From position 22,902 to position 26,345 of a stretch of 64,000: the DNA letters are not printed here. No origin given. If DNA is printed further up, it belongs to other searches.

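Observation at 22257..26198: PEP-utilising phosphotransferase with one ATP-grasp head and two complete substrate-domain + phosphohistidine swivel modules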

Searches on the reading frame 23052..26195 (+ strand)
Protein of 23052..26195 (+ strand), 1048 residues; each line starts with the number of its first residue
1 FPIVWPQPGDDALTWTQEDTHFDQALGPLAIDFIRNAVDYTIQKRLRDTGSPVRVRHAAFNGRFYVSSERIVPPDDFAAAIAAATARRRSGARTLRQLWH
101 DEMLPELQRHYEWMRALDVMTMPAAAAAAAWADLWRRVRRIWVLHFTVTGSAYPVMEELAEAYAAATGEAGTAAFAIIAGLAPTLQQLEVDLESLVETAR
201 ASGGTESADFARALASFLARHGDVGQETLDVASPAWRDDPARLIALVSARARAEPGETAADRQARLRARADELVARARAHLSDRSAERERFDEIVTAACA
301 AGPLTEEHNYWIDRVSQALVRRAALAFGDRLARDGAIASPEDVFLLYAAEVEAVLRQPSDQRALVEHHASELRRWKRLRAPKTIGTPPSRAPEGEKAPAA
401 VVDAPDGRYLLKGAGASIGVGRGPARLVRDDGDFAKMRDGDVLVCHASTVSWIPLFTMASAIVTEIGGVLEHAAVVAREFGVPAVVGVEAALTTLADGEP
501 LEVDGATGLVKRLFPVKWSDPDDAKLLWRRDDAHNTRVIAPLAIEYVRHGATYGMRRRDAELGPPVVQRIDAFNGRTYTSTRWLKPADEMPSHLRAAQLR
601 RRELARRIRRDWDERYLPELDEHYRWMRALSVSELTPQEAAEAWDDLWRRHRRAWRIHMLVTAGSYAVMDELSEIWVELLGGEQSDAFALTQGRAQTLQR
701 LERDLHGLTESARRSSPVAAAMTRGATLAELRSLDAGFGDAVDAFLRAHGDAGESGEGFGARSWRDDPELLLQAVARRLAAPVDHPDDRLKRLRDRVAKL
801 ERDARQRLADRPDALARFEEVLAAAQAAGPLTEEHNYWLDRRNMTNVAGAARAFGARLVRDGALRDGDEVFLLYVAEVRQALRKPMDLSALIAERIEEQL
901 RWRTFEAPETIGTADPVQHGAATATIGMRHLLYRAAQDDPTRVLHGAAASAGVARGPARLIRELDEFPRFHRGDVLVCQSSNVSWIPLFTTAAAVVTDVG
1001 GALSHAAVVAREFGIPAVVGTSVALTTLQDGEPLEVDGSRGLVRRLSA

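Call 60: predict_structure(alignment_id=A1)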
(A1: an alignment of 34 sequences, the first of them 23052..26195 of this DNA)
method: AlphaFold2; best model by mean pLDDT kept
length: 1048 residues; sequences in the alignment: 34
mean_pLDDT: 87.5   pTM: 0.78
mean pLDDT of the five models: 87.5, 83.5, 79.0, 78.8, 75.5
residues with pLDDT >= 90: 565; 70-90: 433; 50-70: 24; < 50: 26
segments of 3 or more residues with pLDDT < 50: 390-405, 919-928
pLDDT, mean of each block of 10 residues (from residue 1): 81 85 87 89 85 89 90 87 87 91 95 93 92 94 90 91 91 89 92 94 90 95 86 90 86 84 94 94 94 95 87 91 96 94 96 92 95 87 78 31 52 89 86 76 86 89 86 88 90 83 92 84 78 80 93 88 77 89 73 83 92 95 93 93 97 94 90 91 85 90 93 92 89 93 93 79 85 84 87 93 94 95 93 86 91 96 95 97 95 94 86 58 48 76 89 94 80 88 83 90 85 91 87 94 92
secondary structure, 60 per line:
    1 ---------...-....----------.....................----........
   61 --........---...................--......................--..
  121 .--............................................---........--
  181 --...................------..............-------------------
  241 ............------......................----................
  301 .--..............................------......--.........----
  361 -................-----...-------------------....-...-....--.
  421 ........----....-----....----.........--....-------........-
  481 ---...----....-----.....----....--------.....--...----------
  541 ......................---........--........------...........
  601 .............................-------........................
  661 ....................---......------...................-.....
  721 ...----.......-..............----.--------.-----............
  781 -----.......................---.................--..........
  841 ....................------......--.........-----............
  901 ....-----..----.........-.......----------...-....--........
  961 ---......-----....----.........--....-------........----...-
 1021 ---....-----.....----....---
elements in order (helices of 4 or more, strands of 3 or more residues): E14-17 H28-48 E53-60 E63-70 H74-92 H95-116 H124-167 H171-178 H183-201 H208-221 H241-252 H259-280 H285-301 H304-333 H340-345 H348-356 H362-377 E383-385 H405-408 E410-412 E414-417 E420-428 H433-436 E442-445 H450-458 E461-464 H472-479 E484-486 H491-494 E500-504 E509-512 H521-525 E528-530 H541-562 E566-573 E576-583 H590-629 H637-680 H684-689 H696-714 H716-723 H728-734 H736-749 H769-780 H786-808 H812-828 H831-860 H867-872 H875-883 H889-904 H916-924 H926-932 E943-945 E947-950 E953-960 H964-969 E975-978 H983-991 E994-997 H1005-1012 E1017-1019 H1024-1027 E1033-1037 E1042-1045

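Call 63: fold_search(model_id=the predicted structure, library=pdb)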
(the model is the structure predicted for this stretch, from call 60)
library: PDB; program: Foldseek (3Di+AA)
matches with E <= 10: 706; with E <= 0.001: 17
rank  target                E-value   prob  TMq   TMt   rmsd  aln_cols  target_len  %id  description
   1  5fbt                  8.0e-20  1.00  0.40  0.54   5.4       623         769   17  Crystal structure of rifampin phosphotransferase RPH-Lm from Listeria monocytogenes in complex with rifampin (released 2015-12-30)
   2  5fbu                  1.1e-19  1.00  0.41  0.57   6.0       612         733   17  Crystal structure of rifampin phosphotransferase RPH-Lm from Listeria monocytogenes in complex with rifampin-phosphate (released 2015-12-30)
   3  5hv1                  2.4e-19  1.00  0.40  0.49   6.0       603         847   17  Rifampin phosphotransferase in complex with AMPPNP and rifampin from Listeria monocytogenes (released 2016-03-30)
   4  5fbs                  3.3e-17  1.00  0.37  0.48   6.7       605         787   17  Crystal structure of rifampin phosphotransferase RPH-Lm from Listeria monocytogenes in complex with ADP and magnesium (released 2016-01-13)
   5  5hv2                  4.9e-17  1.00  0.31  0.38  12.9       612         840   18  Rifampin phosphotransferase G527Y mutant from Listeria monocytogenes (released 2016-03-30)
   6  5hv3                  4.5e-16  1.00  0.30  0.36  13.2       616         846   17  Rifampin phosphotransferase G527Y mutant in complex with AMPPNP from Listeria monocytogenes (released 2016-03-30)
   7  2e28                  1.8e-04  1.00  0.10  0.17   1.2       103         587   39  Crystal structure analysis of pyruvate kinase from Bacillus stearothermophilus (released 2008-02-05)
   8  1kbl                  2.1e-04  0.99  0.09  0.11  24.4       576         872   12  PYRUVATE PHOSPHATE DIKINASE (released 2002-01-30)
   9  5lu4_A                2.7e-04  0.98  0.09  0.11  22.4       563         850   15  C4-type pyruvate phosphate dikinase: conformational intermediate of central domain in the swiveling mechanism (released 2017-05-24)
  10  5jvj_B                2.8e-04  0.98  0.09  0.12  25.8       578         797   14  C4-type pyruvate phosphate dikinase: different conformational states of the nucleotide binding domain in the dimer (released 2017-04-05)
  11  1vbg                  3.5e-04  1.00  0.10  0.11  29.6       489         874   14  Pyruvate Phosphate Dikinase from Maize (released 2005-03-08)
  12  5jvn                  5.7e-04  1.00  0.09  0.11  24.8       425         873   15  C3-type pyruvate phosphate dikinase: intermediate state of the central domain in the swiveling mechanism (released 2017-04-05)
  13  5jvl_A                5.7e-04  0.97  0.09  0.11  26.4       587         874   14  C4-type pyruvate phospate dikinase: nucleotide binding domain with bound ATP analogue (released 2017-04-05)
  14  5jvj_A                6.0e-04  0.99  0.10  0.11  30.3       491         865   14  C4-type pyruvate phosphate dikinase: different conformational states of the nucleotide binding domain in the dimer (released 2017-04-05)
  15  2r82                  6.2e-04  1.00  0.09  0.11  29.1       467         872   15  Pyruvate phosphate dikinase (PPDK) triple mutant R219E/E271R/S262D adapts a second conformational state (released 2008-01-01)
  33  5ko2_B                8.7e-03  0.08  0.06  0.05  46.5      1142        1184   10  Mouse pgp 34 linker deleted mutant Hg derivative (released 2016-11-30)
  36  7qkr                  1.3e-02  0.13  0.09  0.08  44.8      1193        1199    7  Cryo-EM structure of ABC transporter STE6-2p from Pichia pastoris with Verapamil at 3.2 A resolution (released 2022-10-26)
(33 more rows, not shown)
